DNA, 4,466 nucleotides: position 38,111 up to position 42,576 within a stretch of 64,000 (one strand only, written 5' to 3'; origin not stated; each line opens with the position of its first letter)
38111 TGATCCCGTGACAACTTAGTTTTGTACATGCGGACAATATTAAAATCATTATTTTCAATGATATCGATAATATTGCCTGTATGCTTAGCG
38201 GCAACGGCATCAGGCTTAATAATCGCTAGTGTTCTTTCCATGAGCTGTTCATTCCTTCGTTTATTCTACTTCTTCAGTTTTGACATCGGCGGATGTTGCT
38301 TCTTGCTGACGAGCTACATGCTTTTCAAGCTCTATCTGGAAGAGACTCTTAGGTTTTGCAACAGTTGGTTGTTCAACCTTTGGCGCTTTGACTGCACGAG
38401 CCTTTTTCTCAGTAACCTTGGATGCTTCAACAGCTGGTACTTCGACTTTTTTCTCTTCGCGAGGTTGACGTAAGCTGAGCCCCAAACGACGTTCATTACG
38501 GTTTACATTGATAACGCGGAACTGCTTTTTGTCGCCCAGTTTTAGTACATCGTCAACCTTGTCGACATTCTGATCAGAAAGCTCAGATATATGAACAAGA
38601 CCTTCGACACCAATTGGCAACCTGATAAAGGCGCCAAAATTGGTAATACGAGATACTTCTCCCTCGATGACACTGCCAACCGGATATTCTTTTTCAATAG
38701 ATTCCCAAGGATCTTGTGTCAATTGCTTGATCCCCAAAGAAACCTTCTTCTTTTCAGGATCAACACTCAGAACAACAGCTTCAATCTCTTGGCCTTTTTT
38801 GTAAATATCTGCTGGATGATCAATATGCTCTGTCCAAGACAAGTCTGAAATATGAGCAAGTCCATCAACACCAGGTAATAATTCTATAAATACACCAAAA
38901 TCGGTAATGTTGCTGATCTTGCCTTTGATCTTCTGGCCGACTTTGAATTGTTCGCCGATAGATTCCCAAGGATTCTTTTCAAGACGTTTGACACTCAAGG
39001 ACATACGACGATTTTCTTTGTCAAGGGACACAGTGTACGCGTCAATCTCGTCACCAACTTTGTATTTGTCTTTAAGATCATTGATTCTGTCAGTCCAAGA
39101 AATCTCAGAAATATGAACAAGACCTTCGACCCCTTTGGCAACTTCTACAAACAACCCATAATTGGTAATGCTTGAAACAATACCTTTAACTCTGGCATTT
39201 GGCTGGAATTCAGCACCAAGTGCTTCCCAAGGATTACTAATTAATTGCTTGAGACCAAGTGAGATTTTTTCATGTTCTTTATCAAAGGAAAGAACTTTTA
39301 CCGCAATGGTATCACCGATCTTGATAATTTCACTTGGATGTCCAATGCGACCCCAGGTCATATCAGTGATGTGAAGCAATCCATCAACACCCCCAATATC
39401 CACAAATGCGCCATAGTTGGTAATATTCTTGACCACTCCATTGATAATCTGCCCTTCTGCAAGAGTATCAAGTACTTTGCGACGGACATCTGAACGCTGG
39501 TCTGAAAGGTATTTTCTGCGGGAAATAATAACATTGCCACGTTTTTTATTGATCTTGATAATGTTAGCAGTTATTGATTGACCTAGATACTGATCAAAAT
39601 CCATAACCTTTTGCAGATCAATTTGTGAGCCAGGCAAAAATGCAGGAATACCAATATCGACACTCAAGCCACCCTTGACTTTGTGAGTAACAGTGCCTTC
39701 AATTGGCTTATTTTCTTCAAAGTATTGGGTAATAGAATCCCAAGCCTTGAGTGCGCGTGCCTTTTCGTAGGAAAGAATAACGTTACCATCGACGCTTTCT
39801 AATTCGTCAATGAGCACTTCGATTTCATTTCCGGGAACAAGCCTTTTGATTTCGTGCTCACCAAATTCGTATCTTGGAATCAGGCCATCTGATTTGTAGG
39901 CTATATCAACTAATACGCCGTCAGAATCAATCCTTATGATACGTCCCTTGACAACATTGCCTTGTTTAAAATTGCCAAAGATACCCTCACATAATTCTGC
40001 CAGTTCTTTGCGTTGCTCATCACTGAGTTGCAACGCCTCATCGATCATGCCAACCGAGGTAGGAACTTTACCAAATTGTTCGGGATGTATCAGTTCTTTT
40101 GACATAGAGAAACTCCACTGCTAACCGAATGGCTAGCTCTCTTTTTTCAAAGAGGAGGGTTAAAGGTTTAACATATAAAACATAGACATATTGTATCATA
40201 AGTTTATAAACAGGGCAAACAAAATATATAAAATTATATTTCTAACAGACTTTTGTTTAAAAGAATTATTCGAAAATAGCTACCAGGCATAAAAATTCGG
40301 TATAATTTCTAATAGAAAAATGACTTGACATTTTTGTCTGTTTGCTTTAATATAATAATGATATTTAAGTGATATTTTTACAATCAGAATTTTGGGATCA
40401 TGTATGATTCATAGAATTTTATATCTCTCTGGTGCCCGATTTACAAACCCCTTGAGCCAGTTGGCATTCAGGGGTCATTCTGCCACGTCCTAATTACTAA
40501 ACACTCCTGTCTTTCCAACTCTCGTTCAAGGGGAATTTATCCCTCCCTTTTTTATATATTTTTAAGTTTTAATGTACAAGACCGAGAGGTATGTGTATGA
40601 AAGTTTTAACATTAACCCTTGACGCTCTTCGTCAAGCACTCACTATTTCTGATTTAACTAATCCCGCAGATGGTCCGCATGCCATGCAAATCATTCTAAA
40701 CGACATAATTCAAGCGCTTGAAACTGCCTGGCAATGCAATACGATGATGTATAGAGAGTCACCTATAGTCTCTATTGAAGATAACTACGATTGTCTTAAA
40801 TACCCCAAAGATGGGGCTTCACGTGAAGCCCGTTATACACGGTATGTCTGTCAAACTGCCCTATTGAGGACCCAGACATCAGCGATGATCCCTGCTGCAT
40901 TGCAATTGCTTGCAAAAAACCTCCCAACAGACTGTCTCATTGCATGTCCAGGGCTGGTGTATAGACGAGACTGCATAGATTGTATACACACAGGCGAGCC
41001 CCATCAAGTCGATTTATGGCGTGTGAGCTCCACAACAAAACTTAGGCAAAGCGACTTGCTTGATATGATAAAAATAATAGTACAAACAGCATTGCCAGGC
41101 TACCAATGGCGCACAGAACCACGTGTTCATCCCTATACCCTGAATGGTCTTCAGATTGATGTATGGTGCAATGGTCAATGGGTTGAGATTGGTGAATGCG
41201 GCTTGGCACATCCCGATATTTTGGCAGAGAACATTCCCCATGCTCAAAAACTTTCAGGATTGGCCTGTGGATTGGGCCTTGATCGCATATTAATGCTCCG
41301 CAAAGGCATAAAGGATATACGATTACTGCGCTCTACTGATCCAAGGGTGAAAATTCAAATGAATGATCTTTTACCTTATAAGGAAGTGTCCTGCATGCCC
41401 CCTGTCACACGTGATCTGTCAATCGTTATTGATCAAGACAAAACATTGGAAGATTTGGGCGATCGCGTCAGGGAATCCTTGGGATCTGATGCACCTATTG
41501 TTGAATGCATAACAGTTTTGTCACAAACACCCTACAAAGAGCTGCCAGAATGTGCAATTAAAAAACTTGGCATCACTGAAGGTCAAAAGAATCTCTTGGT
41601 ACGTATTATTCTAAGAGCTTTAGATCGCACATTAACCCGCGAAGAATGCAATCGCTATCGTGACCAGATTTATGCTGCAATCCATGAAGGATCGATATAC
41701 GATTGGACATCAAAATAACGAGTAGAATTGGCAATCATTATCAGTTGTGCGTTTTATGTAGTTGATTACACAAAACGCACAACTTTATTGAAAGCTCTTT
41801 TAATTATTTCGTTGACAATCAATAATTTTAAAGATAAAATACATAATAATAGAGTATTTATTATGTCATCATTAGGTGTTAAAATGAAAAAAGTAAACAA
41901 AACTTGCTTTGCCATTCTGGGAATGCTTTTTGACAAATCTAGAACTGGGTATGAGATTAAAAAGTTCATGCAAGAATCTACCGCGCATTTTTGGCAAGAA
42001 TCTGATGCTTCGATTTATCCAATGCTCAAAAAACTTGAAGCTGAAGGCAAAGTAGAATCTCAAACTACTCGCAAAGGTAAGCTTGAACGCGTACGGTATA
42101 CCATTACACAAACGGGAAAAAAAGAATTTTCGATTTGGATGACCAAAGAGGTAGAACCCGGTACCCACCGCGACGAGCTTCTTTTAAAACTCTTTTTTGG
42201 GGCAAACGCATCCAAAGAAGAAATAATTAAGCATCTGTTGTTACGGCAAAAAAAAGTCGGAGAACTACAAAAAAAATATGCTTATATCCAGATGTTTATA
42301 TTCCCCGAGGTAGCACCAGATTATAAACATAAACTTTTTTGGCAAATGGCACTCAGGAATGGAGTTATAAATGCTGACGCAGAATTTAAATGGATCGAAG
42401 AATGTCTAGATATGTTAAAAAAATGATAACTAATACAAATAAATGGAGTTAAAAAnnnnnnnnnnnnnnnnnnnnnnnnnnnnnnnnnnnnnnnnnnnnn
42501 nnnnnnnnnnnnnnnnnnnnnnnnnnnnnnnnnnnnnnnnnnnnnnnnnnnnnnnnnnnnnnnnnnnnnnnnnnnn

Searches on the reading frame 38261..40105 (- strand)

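Call 8: search_protein_families(library=pfam, proteins=[window:38261-40105:-], max_evalue=0.001)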
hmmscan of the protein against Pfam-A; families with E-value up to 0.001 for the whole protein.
window:38261-40105:- (614 aa): 6 families
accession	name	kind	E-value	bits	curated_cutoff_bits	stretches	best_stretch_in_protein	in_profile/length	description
PF00575.29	S1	-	1e-103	340.2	22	6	300-373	2-74/74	S1 RNA binding domain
PF23459.1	S1_RRP5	-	4.5e-29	101.3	27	3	390-457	4-70/72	RRP5 S1 domain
PF21710.3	Spt6_S1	-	2.3e-18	66.7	27.5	0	474-547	14-88/91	Spt6, S1/OB domain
PF24685.1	OB_RRP5_4th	-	2.4e-08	34.3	31.5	0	490-535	24-72/92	RRP5 OB-fold domain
PF13509.12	S1_2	-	1.3e-06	28.9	21.8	0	218-250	2-35/61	S1 domain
PF17092.11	PCB_OB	-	3.4e-05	25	27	0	204-273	18-99/111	Penicillin-binding protein OB-like domain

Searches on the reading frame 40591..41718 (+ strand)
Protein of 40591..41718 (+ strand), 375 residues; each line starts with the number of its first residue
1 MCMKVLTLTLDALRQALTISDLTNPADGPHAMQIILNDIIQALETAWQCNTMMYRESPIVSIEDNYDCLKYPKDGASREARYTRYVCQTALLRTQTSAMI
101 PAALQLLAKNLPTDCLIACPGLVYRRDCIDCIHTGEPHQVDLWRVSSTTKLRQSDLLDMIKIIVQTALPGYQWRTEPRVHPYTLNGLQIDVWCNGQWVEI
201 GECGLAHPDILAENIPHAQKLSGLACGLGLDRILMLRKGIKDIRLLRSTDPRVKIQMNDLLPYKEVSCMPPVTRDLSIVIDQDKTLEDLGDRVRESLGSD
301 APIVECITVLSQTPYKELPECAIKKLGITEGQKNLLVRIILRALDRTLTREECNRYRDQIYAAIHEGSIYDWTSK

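Call 8: search_protein_families(library=pfam, proteins=[window:40591-41718:+], max_evalue=0.001)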
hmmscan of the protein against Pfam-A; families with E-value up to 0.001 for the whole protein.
window:40591-41718:+ (375 aa): 2 families
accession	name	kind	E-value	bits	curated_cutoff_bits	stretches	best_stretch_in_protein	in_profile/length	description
PF01409.25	tRNA-synt_2d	-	2.4e-34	119.4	19.8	1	57-253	41-242/246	tRNA synthetases class II core domain (F)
PF03147.19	FDX-ACB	-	2.8e-09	37.7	31.1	1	267-365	1-86/94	Ferredoxin-fold anticodon binding domain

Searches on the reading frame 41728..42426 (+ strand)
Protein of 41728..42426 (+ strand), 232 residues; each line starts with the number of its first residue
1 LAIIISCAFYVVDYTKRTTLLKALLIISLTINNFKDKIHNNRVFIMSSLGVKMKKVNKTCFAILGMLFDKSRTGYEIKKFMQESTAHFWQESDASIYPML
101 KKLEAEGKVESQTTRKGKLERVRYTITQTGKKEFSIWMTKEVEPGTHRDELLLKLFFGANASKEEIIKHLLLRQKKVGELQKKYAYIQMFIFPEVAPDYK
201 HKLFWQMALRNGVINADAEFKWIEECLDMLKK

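Call 52: search_protein_families(library=pfam, proteins=[window:41728-42426:+], max_evalue=0.001)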
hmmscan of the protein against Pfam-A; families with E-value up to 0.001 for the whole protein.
window:41728-42426:+ (232 aa): 3 families
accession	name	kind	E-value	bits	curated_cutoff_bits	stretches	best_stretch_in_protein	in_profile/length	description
PF03551.20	PadR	-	4.5e-16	59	27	1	63-134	1-73/75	Transcriptional regulator PadR-like family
PF10400.15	Vir_act_alpha_C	-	1.2e-11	45.5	22.4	1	148-231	2-78/78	Virulence activator alpha C-term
PF13601.12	HTH_34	-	2.4e-05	24.9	27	1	91-135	26-70/80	Winged helix DNA-binding domain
